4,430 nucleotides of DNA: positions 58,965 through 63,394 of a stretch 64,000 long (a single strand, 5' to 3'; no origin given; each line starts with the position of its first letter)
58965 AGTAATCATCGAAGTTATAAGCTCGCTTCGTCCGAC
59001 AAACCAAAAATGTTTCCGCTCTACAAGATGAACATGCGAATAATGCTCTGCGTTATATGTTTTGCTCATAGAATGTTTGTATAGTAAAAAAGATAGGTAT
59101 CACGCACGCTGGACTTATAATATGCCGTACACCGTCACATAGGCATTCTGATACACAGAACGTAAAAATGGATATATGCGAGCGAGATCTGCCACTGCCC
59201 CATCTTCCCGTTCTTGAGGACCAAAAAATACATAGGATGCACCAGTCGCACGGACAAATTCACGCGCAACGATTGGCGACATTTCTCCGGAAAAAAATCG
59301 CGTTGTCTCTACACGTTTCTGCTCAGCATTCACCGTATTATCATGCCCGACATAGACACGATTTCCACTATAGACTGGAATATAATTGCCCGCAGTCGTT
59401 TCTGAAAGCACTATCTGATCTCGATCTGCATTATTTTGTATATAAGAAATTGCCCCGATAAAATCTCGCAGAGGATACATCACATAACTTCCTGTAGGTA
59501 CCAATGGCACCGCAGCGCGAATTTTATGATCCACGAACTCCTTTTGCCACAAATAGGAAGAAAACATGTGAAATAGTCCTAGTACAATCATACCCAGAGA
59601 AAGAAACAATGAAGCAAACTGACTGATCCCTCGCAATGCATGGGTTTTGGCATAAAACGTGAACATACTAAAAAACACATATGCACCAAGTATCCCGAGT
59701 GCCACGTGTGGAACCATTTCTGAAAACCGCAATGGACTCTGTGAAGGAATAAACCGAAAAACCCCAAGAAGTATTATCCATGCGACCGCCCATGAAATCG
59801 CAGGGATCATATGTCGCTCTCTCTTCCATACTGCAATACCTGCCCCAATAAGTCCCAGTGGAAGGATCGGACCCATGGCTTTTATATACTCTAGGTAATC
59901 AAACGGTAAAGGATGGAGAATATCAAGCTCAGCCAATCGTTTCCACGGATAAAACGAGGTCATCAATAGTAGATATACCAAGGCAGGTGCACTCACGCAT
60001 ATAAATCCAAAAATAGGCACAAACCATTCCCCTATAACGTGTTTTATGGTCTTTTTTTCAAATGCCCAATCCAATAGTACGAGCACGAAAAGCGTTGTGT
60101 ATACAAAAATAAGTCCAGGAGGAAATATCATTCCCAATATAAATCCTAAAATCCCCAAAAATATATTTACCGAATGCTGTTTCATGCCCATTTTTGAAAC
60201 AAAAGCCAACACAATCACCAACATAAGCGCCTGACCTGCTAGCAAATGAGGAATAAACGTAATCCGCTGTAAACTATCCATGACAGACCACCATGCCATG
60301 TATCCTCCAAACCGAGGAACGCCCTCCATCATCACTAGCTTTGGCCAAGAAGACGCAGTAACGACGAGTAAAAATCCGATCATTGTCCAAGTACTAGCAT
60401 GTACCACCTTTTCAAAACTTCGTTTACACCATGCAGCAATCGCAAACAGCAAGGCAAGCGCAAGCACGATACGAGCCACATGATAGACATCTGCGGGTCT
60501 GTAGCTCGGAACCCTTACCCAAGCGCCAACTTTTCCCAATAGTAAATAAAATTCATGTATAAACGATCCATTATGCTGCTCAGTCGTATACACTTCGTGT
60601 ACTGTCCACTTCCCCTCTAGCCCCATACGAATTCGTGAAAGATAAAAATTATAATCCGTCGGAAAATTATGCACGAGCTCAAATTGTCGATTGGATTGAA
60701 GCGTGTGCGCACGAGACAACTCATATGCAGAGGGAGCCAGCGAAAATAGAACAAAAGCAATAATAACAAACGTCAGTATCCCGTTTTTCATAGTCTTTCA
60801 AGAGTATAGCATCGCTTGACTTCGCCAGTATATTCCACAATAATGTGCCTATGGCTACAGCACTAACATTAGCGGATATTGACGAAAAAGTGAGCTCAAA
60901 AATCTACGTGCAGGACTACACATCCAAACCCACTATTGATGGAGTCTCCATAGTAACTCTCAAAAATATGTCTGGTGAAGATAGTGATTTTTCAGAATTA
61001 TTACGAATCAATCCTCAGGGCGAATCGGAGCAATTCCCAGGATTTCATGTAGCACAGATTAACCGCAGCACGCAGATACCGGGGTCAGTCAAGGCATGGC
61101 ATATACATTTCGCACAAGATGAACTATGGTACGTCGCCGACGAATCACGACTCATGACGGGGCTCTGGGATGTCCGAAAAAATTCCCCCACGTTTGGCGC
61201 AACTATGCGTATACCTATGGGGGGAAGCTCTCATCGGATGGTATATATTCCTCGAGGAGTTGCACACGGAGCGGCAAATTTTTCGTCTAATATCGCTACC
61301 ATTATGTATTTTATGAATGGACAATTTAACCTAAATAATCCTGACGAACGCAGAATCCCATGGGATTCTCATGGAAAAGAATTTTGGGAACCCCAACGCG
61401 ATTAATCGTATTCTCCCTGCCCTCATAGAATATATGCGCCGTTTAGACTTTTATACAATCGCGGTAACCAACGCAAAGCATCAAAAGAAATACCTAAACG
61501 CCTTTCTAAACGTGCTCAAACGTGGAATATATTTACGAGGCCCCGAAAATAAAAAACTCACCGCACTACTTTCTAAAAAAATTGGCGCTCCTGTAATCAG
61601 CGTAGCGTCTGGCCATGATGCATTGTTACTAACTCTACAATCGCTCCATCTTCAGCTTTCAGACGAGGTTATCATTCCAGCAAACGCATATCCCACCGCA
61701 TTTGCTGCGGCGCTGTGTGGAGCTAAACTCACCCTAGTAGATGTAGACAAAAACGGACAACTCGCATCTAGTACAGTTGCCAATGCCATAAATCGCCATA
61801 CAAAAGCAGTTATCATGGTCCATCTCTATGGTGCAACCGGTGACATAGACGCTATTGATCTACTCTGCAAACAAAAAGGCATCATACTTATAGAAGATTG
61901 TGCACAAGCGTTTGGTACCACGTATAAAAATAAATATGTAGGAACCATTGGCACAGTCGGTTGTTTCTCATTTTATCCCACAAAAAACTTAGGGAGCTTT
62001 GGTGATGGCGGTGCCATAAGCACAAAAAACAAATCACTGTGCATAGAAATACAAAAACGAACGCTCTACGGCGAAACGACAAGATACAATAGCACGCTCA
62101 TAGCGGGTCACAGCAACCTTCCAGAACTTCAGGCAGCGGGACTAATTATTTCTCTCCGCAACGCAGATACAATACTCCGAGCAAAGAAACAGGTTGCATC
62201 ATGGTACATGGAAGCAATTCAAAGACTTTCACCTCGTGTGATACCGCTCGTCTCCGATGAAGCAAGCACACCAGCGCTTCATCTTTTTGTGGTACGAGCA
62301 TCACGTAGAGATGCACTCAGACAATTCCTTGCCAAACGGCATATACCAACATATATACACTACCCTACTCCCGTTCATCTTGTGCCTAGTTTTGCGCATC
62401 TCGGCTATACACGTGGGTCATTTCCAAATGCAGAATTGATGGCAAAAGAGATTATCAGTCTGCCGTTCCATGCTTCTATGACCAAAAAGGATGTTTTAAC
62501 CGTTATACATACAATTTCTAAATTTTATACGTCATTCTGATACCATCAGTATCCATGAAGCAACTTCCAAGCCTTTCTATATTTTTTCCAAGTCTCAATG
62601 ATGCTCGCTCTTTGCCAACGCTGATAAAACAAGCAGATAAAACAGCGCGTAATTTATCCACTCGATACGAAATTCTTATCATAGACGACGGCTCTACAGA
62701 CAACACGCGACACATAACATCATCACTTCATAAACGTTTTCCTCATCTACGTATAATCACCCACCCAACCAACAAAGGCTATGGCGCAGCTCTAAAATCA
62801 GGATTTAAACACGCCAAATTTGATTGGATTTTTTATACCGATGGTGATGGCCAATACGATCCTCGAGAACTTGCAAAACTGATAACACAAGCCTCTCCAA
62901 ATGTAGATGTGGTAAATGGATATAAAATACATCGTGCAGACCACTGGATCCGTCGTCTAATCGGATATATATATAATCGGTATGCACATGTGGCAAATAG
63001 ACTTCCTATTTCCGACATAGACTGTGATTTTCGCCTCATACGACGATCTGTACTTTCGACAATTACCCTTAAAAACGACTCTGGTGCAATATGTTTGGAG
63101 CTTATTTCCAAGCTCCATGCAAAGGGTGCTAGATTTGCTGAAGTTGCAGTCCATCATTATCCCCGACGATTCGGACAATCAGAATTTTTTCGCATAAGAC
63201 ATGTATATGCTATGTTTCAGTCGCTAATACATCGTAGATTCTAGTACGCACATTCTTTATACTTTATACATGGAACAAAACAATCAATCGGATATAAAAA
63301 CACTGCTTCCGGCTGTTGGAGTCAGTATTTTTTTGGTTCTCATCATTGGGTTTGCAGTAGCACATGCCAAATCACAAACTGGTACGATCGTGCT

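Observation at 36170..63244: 27-kb glycosylation locus dominated by GT2 plus GT-C pairs, with no visible Wzx/Wzy or priming transferase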

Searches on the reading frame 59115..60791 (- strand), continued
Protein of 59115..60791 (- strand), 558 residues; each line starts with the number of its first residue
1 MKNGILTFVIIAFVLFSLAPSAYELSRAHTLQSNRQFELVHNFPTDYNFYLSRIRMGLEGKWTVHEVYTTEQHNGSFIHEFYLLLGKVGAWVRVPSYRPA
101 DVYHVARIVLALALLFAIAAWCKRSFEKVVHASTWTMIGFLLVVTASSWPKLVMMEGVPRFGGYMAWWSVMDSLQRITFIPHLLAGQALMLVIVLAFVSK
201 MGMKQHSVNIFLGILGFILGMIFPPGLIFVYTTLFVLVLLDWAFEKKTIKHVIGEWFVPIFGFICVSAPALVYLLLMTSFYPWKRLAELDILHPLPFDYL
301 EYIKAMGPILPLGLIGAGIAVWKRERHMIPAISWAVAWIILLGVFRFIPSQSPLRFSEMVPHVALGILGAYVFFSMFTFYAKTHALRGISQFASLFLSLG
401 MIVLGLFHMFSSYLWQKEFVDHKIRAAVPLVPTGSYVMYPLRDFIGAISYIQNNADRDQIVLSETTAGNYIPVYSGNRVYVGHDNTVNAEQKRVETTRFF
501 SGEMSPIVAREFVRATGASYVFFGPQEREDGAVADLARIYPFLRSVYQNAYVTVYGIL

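Call 76: find_related_loci(query=A3, collection=genome_contigs, flank=10000)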
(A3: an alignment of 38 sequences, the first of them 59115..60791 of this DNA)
Query A3 (558 aa) in genome_contigs; peptide patterns used: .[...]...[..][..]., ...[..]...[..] (x = any residue, [..] = any of these).
140 stretches matched a pattern; 58 encode a relative of the query (tblastn E <= 1e-3); 58 distinct loci.
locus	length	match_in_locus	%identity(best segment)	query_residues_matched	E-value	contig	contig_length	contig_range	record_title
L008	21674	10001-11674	79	1-558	0e+0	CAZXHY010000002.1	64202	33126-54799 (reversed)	MAG TPA_asm: uncultured Gammaproteobacteria bacterium isolate ERP113451_co3_13 genome assembly, contig: NODE_187_length_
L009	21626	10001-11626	55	2-557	0e+0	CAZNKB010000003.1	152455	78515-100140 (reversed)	MAG TPA_asm: uncultured Gammaproteobacteria bacterium isolate SRP173033_co3_60 genome assembly, contig: NODE_42_length_1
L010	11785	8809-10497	55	1-558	0e+0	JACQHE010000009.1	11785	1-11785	MAG: Candidatus Gottesmanbacteria bacterium isolate NC_groundwater_1091_Ag_S2p5_51_258 S_2p5_S6_coassembly_k141_971501,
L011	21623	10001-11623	57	1-555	0e+0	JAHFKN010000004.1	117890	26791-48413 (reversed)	MAG: Candidatus Gottesmanbacteria bacterium isolate nzgw410 NODE_124_length_117891_cov_18.801639, whole genome shotgun s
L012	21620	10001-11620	55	1-557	0e+0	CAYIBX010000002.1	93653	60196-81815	MAG TPA_asm: uncultured Gammaproteobacteria bacterium isolate ERP119705_co18_370 genome assembly, contig: NODE_120_lengt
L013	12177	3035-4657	57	9-555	0e+0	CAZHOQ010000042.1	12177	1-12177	MAG TPA_asm: uncultured Gammaproteobacteria bacterium isolate SRP093185_co1_203 genome assembly, contig: NODE_3692_lengt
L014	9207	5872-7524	55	1-555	0e+0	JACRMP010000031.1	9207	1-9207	MAG: Candidatus Gottesmanbacteria bacterium isolate NC_groundwater_1910_Pr3_S2p5_48_11 SR2-18-S2p5_coassembly_scaffold_2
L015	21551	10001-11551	55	2-557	0e+0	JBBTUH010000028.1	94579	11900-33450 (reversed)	MAG: Patescibacteria group bacterium isolate H41-bin250_1 H41_bin250_1_000000000028, whole genome shotgun sequence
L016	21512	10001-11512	57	12-554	0e+0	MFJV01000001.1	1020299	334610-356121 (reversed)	MAG: Candidatus Gottesmanbacteria bacterium RIFCSPLOWO2_01_FULL_43_11b rifcsplowo2_01_scaffold_30, whole genome shotgun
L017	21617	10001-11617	56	9-557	0e+0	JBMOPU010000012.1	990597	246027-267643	MAG: Patescibacteria group bacterium isolate Betzabe_MAG136 MAG136_14, whole genome shotgun sequence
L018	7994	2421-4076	56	1-555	0e+0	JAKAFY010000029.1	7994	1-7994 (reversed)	MAG: bacterium isolate WY2.bin139 NODE_15808_length_7994_cov_1.768781, whole genome shotgun sequence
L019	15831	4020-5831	52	1-555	0e+0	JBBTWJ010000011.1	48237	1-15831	MAG: Patescibacteria group bacterium isolate H41-bin149_1 H41_bin149_1_000000000011, whole genome shotgun sequence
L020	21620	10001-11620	55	9-557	0e+0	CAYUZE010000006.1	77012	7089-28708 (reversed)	MAG TPA_asm: uncultured Gammaproteobacteria bacterium isolate binchicken_co130_63 genome assembly, contig: NODE_569_leng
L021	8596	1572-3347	53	1-557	0e+0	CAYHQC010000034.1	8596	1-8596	MAG TPA_asm: uncultured Gammaproteobacteria bacterium isolate ERP119705_co15_352 genome assembly, contig: NODE_10019_len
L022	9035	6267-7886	51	5-557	0e+0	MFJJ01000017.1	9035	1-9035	MAG: Candidatus Gottesmanbacteria bacterium RIFCSPHIGHO2_01_FULL_46_14 rifcsphigho2_01_scaffold_21574, whole genome shot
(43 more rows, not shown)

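Call 84: search_protein_families(library=pfam, proteins=[window:59115-60791:-, L006:1166-3457:-, L004:2942-4570:-], max_evalue=5)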
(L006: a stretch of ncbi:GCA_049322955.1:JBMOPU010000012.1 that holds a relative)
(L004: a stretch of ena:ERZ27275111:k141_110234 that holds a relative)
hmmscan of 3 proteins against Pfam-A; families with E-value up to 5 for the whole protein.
window:59115-60791:- (558 aa): 0 families

L006:1166-3457:- (763 aa): 0 families

L004:2942-4570:- (542 aa): 0 families

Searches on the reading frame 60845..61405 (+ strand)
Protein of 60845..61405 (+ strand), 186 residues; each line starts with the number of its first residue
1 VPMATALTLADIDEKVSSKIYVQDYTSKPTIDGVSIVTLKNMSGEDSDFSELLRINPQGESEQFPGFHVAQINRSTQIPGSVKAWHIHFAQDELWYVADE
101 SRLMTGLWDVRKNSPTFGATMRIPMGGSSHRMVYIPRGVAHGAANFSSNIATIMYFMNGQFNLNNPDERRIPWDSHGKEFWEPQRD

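Call 4: search_protein_families(library=pfam, proteins=[window:60845-61405:+], max_evalue=0.01)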
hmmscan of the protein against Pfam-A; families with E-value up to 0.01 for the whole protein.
window:60845-61405:+ (186 aa): 2 families
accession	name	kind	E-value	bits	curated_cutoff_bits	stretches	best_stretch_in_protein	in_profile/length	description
PF00908.23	dTDP_sugar_isom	-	2.3e-13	50.6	27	1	31-175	4-145/168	dTDP-4-dehydrorhamnose 3,5-epimerase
PF14667.12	Polysacc_synt_C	-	0.00081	19.9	28.7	1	69-167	17-109/111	Polysaccharide biosynthesis C-terminal domain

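Call 10: search_protein_families(library=ncbifam, proteins=[window:60845-61405:+], max_evalue=0.001)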
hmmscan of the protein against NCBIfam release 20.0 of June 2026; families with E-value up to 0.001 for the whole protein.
window:60845-61405:+ (186 aa): 1 family
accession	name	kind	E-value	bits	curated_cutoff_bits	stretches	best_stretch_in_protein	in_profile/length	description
TIGR01221.1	rmlC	equivalog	1.8e-09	37.6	155.75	1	30-175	6-147/176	dTDP-4-dehydrorhamnose 3,5-epimerase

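Call 68: search_solved_structures(query=window:60845-61405:+, max_evalue=0.01)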
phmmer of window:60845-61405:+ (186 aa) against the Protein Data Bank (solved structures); distinct sequences matched with E-value up to 0.01: 28.
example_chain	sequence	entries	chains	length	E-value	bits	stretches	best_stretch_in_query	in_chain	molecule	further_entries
2b9u_A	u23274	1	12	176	3.5e-08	36.6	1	68-171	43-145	hypothetical dTDP-4-dehydrorhamnose 3,5-epimerase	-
1wlt_A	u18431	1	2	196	4.4e-08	36.3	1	68-171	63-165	176aa long hypothetical dTDP-4-dehydrorhamnose 3,5-epimerase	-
1pm7_A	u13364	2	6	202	1.1e-06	31.8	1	67-163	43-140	RFBC | DTDP-4-DEHYDRORHAMNOSE 3,5-EPIMERASE RMLC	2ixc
1upi_A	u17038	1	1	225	1.4e-06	31.5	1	67-163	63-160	DTDP-4-DEHYDRORHAMNOSE 3,5-EPIMERASE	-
1dzr_A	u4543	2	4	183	4.7e-05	26.4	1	108-173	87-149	DTDP-4-DEHYDRORHAMNOSE 3,5-EPIMERASE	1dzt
9kyn_A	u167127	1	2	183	5.3e-05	26.3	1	66-175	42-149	dTDP-4-dehydrorhamnose 3,5-epimerase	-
3ejk_A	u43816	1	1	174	5.5e-05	26.2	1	31-147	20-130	dTDP Sugar Isomerase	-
2c0z_A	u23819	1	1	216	7.3e-05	25.8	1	67-162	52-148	NOVW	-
9j9u_A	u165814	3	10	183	8.9e-05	25.5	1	67-175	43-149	dTDP-4-dehydrorhamnose 3,5-epimerase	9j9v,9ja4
7pvi_AAA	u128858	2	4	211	0.0002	24.4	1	107-175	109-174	dTDP-4-dehydrorhamnose 3,5-epimerase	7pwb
6c46_A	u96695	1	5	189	0.0002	24.4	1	68-162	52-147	dTDP-4-dehydrorhamnose 3,5-epimerase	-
1ep0_A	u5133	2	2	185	0.00024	24.1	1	67-175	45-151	DTDP-6-DEOXY-D-XYLO-4-HEXULOSE 3,5-EPIMERASE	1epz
9uyw_A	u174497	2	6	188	0.00025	24.1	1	66-175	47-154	dTDP-4-dehydrorhamnose 3,5-epimerase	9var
23eg_A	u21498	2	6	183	0.00025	24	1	67-175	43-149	dTDP-4-dehydrorhamnose 3,5-epimerase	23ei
23ef_A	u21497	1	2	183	0.00028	23.9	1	69-175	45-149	dTDP-4-dehydrorhamnose 3,5-epimerase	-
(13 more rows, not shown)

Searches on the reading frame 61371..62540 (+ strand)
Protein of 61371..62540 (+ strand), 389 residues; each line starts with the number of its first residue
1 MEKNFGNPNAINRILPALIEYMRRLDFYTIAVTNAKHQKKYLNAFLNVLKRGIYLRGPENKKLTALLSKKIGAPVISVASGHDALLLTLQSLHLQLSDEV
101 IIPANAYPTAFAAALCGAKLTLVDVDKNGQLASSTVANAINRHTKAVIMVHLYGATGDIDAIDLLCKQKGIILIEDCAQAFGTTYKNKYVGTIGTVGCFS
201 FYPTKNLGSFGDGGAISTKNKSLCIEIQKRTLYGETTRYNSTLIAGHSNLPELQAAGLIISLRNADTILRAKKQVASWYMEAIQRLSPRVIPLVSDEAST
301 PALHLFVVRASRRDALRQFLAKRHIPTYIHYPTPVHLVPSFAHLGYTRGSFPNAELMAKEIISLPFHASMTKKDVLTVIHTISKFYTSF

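Call 6: search_protein_families(library=pfam, proteins=[window:61371-62540:+], max_evalue=0.01)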
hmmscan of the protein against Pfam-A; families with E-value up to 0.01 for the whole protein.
window:61371-62540:+ (389 aa): 2 families
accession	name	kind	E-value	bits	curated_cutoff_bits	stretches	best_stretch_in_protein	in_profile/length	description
PF01041.23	DegT_DnrJ_EryC1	-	3e-80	270.6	19.8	1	38-382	4-359/360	DegT/DnrJ/EryC1/StrS aminotransferase family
PF00266.25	Aminotran_5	-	3.8e-09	36.5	21.5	1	84-183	73-182/371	Aminotransferase class-V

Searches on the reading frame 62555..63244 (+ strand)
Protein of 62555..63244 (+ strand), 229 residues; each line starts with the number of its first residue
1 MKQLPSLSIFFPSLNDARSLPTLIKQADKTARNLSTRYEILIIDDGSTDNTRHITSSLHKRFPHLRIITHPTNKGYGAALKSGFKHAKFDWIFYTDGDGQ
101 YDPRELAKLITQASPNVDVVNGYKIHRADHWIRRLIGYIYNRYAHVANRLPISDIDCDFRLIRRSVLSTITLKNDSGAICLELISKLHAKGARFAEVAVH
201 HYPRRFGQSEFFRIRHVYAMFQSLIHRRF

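Call 6: search_protein_families(library=pfam, proteins=[window:62555-63244:+], max_evalue=0.01)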
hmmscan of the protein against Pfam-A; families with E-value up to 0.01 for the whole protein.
window:62555-63244:+ (229 aa): 4 families
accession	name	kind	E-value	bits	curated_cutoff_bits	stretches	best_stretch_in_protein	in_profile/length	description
PF00535.33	Glycos_transf_2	-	3e-27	96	23.3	1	8-169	1-166/168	Glycosyl transferase family 2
PF10111.15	Glyco_tranf_2_2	-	4.7e-06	26.7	27.3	1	36-111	28-104/276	Glycosyltransferase like family 2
PF13641.12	Glyco_tranf_2_3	-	5.7e-06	26.9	27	1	5-133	1-133/230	Glycosyltransferase like family 2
PF13704.12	Glyco_tranf_2_4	-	0.0025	18.7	27.5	1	38-98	20-81/98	Glycosyl transferase family 2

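Call 10: search_protein_families(library=ncbifam, proteins=[window:62555-63244:+], max_evalue=0.001)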
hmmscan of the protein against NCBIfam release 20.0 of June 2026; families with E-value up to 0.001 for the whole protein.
window:62555-63244:+ (229 aa): 20 families
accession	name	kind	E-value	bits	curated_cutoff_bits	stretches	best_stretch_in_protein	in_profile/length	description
NF007986.1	PRK10714.1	equivalog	1.3e-29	103.2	529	1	3-222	4-221/316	undecaprenyl-phosphate 4-deoxy-4-formamido-L-arabinose transferase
NF047588.1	GlcsyltransPgfSStrep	equivalog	1.3e-16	60.7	500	1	7-171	3-168/308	glycosyltransferase PgfS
TIGR03937.1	PgaC_IcaA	equivalog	7.6e-15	54.8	422.3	1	2-120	42-159/407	poly-beta-1,6-N-acetyl-D-glucosamine synthase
TIGR04182.1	glyco_TIGR04182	equivalog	2.4e-14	53.4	325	1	8-205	3-194/293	S-layer glycoprotein N-glycosyltransferase AglJ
NF007482.0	PRK10073.1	equivalog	3.3e-14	52.7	423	1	2-120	3-118/334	glycosyltransferase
NF058614.1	PPMAGASynPpgS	equivalog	3.6e-13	49.5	370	1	12-227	7-223/226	polyprenyl-phospho-N-acetylgalactosaminyl synthase PpgS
NF041875.1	EPS_EpsD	equivalog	5.2e-12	45.8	370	1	7-116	1-107/325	exopolysaccharide biosynthesis glycosyltransferase EpsD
TIGR04283.1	glyco_like_mftF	equivalog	2.5e-11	43.6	182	1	7-147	1-132/221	TIGR04283 family arsenosugar biosynthesis glycosyltransferase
NF041391.1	DPhHxTase_Halo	equivalog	3.2e-11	42.6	375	1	34-219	21-200/213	dolichyl-phosphate hexose transferase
NF047683.1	TeichurnBiosyTuaG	equivalog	2.3e-10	40.5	400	1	2-111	3-109/252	teichuronic acid biosynthesis protein TuaG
TIGR03965.1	mycofact_glyco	equivalog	2.4e-10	39.9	280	1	4-123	73-190/467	mycofactocin biosynthesis glycosyltransferase MftF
NF045692.1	OglycostaseCruG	equivalog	3e-08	33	600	1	3-115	39-154/386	2'-O-glycosyltransferase CruG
TIGR03111.1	glyc2_xrt_Gpos1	hypoth_equivalog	4.7e-08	32.3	363.95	1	2-121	46-166/439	TIGR03111 family XrtG-associated glycosyltransferase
NF038302.1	EPS_HpsE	equivalog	5.7e-08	32.1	300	1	7-102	3-100/307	hormogonium polysaccharide biosynthesis glycosyltransferase HpsE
NF010496.0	PRK13915.1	equivalog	1.2e-06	27.8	262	1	3-110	29-139/307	glucosyl-3-phosphoglycerate synthase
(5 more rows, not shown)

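Call 13: find_encoding_contigs(protein=window:62555-63244:+, flank=10000, max_places=4)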
Protein window:62555-63244:+ (229 aa): 3 contigs read that carry it; 3 places shown.
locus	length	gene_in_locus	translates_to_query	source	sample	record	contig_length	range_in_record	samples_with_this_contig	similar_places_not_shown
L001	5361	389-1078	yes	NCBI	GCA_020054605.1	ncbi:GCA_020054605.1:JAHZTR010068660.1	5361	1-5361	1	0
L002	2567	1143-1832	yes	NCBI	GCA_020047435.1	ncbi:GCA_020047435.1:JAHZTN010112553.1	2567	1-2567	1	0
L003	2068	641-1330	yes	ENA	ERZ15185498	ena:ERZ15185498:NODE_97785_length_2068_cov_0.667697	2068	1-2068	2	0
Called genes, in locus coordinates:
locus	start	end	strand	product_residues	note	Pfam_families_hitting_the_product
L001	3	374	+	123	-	?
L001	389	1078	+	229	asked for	PF00535:Glycos_transf_2, PF13641:Glyco_tranf_2_3 (weak), PF10111:Glyco_tranf_2_2 (weak)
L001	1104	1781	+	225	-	-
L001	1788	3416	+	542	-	-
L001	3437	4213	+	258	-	-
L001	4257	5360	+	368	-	?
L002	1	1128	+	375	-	?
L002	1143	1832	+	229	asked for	PF00535:Glycos_transf_2, PF13641:Glyco_tranf_2_3 (weak), PF10111:Glyco_tranf_2_2 (weak)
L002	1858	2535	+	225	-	-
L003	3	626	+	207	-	?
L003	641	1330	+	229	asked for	PF00535:Glycos_transf_2, PF13641:Glyco_tranf_2_3 (weak), PF10111:Glyco_tranf_2_2 (weak)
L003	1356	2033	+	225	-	-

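Call 18: search_solved_structures(query=window:62555-63244:+, max_evalue=0.001)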
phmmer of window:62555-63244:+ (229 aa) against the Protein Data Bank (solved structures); distinct sequences matched with E-value up to 0.001: 17.
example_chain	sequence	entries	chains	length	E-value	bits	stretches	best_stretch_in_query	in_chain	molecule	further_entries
9hwj_A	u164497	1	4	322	1.9e-29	105.9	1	6-222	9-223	Undecaprenyl-phosphate 4-deoxy-4-formamido-L-arabinose transferase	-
9bhc_C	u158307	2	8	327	5.2e-26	94.7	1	6-222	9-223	Undecaprenyl-phosphate 4-deoxy-4-formamido-L-arabinose transferase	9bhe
8vxh_A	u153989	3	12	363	6.9e-26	94.3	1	6-222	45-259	Undecaprenyl-phosphate 4-deoxy-4-formamido-L-arabinose transferase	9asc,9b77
5mlz_A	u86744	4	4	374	9e-13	51.4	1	6-220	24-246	Dolichol monophosphate mannose synthase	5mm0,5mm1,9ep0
2z87_A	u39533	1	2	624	3.2e-12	49.6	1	1-162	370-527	Chondroitin synthase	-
2z86_A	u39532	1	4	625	3.2e-12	49.6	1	1-162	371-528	Chondroitin synthase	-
5eke_A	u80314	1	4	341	2.2e-09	40.3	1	6-171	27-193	Uncharacterized glycosyltransferase sll0501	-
5ekp_C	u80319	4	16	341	2.2e-09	40.3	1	6-171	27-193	Uncharacterized glycosyltransferase sll0501 | Glycosyltransferase sll0501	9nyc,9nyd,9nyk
9nye_A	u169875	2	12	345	2.2e-09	40.3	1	6-171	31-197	Glycosyltransferase sll0501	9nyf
6p61_A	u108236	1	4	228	2.9e-07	33.4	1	1-120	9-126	Glycosyltransferase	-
3bcv_A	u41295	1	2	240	1.3e-06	31.2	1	2-103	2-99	Putative glycosyltransferase protein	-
8bz8_A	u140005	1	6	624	1.9e-06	30.7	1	7-131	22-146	Glycosyltransferase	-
8bz4_A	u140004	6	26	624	1.9e-06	30.7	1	7-131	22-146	Glycosyltransferase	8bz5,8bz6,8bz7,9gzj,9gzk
5hea_A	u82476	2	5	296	3.8e-06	29.7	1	26-102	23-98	Putative glycosyltransferase (GalT1)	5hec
6h1j_A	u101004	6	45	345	6.1e-06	29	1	5-120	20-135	Probable ss-1,3-N-acetylglucosaminyltransferase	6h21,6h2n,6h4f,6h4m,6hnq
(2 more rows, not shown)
